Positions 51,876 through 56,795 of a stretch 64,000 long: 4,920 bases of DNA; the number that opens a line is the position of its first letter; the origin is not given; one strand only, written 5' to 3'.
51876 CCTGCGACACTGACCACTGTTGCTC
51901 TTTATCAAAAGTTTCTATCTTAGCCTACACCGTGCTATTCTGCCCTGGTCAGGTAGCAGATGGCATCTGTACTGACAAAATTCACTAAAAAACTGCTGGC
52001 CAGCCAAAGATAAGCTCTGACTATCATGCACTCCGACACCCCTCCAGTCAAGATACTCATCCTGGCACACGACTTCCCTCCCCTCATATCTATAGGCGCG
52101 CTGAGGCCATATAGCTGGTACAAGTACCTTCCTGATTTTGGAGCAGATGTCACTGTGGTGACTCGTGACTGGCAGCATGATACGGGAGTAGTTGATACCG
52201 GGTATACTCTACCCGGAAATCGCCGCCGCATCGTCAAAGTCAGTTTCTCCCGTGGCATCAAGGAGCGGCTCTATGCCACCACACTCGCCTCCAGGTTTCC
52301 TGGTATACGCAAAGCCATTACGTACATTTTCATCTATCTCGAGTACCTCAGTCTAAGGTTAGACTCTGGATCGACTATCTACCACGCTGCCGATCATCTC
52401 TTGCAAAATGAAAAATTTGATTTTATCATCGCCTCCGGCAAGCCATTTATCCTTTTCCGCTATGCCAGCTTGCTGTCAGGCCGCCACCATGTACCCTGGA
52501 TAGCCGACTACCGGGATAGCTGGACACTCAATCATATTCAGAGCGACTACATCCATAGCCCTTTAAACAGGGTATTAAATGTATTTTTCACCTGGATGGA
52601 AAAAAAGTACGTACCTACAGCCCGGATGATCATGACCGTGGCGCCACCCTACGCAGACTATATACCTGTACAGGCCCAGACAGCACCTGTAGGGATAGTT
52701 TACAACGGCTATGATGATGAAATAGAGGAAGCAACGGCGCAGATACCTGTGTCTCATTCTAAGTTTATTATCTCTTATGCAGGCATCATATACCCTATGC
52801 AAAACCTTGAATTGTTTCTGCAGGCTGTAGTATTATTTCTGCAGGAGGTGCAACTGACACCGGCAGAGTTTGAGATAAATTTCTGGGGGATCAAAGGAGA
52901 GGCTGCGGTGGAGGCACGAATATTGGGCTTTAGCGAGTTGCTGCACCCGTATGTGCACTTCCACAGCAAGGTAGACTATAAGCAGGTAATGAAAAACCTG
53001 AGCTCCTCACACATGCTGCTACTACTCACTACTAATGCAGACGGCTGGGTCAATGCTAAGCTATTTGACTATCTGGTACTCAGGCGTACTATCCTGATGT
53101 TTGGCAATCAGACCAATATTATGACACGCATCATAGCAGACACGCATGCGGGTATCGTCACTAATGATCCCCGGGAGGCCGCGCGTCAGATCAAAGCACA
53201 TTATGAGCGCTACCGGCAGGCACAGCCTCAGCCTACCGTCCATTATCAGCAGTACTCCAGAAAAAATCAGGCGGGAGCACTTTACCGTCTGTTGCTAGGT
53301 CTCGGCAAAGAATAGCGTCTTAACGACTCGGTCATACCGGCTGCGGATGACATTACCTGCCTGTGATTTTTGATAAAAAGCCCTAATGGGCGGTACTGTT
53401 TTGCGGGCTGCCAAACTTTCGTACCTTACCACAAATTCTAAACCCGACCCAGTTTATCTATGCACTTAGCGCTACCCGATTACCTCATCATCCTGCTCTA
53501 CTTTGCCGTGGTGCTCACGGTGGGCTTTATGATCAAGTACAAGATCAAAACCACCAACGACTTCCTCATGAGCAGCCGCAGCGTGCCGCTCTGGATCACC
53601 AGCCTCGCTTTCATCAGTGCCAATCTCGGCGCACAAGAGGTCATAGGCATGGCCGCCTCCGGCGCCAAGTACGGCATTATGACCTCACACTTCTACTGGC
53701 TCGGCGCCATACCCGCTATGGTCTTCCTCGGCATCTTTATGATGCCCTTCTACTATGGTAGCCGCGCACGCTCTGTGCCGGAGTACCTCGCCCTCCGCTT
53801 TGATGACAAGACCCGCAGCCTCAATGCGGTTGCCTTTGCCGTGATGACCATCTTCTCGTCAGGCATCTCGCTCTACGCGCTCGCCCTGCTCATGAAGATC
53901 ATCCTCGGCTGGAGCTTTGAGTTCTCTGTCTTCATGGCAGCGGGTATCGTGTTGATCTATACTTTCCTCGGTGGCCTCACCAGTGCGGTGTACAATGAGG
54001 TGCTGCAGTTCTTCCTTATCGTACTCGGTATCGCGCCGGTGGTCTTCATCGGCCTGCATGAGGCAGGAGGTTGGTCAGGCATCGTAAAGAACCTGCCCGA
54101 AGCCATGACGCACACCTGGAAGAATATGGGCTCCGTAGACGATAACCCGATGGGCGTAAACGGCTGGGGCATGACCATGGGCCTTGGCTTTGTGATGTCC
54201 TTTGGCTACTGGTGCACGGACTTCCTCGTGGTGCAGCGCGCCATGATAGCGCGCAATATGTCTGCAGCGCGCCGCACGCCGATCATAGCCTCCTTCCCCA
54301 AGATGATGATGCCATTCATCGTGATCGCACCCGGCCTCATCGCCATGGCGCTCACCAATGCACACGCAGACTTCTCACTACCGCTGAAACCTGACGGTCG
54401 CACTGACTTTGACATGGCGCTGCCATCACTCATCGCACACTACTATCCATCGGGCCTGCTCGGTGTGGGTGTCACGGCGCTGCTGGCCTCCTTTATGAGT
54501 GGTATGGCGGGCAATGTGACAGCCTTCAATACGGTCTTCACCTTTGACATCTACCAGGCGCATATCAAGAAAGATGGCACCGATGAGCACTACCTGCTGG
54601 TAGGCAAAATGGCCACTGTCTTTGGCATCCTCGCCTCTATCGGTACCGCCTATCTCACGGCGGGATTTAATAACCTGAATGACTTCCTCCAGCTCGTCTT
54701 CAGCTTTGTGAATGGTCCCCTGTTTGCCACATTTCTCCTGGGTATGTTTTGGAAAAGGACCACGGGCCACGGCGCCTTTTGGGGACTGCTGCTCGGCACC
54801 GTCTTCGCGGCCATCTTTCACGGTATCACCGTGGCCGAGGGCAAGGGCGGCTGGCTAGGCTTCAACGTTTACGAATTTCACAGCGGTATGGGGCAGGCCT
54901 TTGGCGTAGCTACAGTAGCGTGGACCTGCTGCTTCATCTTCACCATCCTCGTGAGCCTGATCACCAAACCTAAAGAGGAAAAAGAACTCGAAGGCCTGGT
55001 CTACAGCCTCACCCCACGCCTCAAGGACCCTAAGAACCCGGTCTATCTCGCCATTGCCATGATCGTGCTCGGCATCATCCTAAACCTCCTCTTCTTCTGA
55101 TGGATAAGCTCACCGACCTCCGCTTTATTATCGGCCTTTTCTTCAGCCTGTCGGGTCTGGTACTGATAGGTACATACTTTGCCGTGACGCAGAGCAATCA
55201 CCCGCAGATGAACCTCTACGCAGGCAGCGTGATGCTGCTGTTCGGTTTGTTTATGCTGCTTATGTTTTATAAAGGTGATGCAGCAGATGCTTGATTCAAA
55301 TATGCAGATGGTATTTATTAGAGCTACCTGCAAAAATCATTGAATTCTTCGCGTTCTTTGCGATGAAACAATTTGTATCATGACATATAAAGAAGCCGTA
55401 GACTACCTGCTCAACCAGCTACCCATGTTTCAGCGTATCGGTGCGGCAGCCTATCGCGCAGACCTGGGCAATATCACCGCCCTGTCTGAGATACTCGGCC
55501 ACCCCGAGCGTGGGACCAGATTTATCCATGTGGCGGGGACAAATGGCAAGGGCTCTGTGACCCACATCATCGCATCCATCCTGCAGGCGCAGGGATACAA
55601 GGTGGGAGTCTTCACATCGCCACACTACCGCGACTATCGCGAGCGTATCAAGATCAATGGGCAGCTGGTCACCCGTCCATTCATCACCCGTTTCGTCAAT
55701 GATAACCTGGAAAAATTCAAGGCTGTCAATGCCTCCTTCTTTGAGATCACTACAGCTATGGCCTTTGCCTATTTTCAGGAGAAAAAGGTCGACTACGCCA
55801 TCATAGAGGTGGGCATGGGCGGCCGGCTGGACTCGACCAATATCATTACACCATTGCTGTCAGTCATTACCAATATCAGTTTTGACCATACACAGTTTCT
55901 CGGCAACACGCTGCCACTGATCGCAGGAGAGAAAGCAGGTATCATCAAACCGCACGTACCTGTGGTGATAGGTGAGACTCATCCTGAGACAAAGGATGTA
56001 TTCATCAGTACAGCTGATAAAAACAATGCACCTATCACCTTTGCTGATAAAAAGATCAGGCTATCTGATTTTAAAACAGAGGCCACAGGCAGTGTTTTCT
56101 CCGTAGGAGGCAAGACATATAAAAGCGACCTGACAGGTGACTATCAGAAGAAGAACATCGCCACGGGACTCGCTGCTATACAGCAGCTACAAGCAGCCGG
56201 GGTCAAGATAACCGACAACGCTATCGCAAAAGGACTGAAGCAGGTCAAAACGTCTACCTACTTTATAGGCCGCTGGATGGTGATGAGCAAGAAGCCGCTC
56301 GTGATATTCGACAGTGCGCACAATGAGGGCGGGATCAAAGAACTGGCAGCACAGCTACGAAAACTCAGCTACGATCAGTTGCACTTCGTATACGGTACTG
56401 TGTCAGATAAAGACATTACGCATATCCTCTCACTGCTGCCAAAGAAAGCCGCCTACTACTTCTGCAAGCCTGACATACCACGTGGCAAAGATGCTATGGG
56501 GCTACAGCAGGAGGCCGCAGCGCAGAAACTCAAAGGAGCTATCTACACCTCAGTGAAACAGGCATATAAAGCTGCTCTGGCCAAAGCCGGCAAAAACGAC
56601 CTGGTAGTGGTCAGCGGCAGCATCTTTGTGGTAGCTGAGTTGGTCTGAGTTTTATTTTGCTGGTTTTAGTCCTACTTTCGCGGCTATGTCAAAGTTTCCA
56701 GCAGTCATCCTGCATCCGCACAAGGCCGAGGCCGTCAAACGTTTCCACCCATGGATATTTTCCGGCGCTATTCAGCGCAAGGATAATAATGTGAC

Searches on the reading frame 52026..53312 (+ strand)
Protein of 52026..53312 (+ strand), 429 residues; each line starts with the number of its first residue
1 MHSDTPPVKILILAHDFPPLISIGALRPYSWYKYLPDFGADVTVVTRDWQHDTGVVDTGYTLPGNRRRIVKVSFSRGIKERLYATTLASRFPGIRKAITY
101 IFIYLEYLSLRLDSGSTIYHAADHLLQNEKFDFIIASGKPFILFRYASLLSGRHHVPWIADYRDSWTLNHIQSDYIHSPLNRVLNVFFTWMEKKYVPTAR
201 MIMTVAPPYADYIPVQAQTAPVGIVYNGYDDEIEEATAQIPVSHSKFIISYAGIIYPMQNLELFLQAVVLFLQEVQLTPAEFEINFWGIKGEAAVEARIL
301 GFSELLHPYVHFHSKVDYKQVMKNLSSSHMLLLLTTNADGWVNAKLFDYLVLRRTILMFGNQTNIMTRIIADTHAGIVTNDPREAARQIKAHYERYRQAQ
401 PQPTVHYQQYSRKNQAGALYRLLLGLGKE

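Call 3: search_protein_families(library=pfam, proteins=[window:52026-53312:+], max_evalue=0.01)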
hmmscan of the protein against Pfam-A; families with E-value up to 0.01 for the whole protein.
window:52026-53312:+ (429 aa): 2 families
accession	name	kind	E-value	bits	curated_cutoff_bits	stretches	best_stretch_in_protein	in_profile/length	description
PF13439.12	Glyco_transf_4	-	6e-07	30.1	28.5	1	117-232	59-169/170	Glycosyltransferase Family 4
PF13579.12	Glyco_trans_4_4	-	2.8e-05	24.9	29.7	1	31-213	10-142/158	Glycosyl transferase 4-like domain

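Call 4: search_protein_families(library=ncbifam, proteins=[window:52026-53312:+], max_evalue=0.01)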
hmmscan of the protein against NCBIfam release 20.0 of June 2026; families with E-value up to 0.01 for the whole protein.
window:52026-53312:+ (429 aa): 0 families

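Call 53: search_solved_structures(query=window:52026-53312:+, max_evalue=1)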
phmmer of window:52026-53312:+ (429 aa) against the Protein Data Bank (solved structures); distinct sequences matched with E-value up to 1: 0.

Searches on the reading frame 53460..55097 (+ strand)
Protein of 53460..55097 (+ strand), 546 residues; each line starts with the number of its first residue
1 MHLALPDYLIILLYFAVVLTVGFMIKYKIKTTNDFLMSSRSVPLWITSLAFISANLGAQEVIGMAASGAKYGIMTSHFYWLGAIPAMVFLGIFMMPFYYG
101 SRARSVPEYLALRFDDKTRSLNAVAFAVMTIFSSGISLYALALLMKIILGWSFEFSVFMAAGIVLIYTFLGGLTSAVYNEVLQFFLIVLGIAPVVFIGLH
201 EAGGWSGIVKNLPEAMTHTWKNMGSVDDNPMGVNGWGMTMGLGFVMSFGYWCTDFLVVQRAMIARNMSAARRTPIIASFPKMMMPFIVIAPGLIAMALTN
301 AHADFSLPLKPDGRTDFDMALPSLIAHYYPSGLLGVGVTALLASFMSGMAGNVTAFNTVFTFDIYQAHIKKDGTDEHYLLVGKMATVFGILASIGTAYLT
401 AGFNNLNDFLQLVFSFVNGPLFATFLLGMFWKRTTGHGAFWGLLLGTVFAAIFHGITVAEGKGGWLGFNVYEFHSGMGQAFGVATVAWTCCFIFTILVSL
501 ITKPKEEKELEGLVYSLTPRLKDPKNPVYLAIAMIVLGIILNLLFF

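Call 3: search_protein_families(library=pfam, proteins=[window:53460-55097:+], max_evalue=0.01)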
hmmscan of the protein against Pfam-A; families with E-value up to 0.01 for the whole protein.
window:53460-55097:+ (546 aa): 1 family
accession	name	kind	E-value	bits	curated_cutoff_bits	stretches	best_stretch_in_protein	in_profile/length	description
PF00474.23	SSF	-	3.7e-52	178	22.8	1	35-446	1-406/406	Sodium:solute symporter family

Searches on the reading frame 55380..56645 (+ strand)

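Call 50: search_protein_families(library=pfam, proteins=[window:55380-56645:+], max_evalue=0.0001)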
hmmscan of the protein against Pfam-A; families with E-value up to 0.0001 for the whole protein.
window:55380-56645:+ (422 aa): 2 families
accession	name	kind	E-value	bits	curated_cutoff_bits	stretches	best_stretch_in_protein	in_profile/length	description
PF08245.18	Mur_ligase_M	-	1.2e-16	61.7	24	1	51-266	1-199/200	Mur ligase middle domain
PF02875.26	Mur_ligase_C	-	3.9e-16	60.5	28.4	1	297-414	1-126/127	Mur ligase, glutamate ligase domain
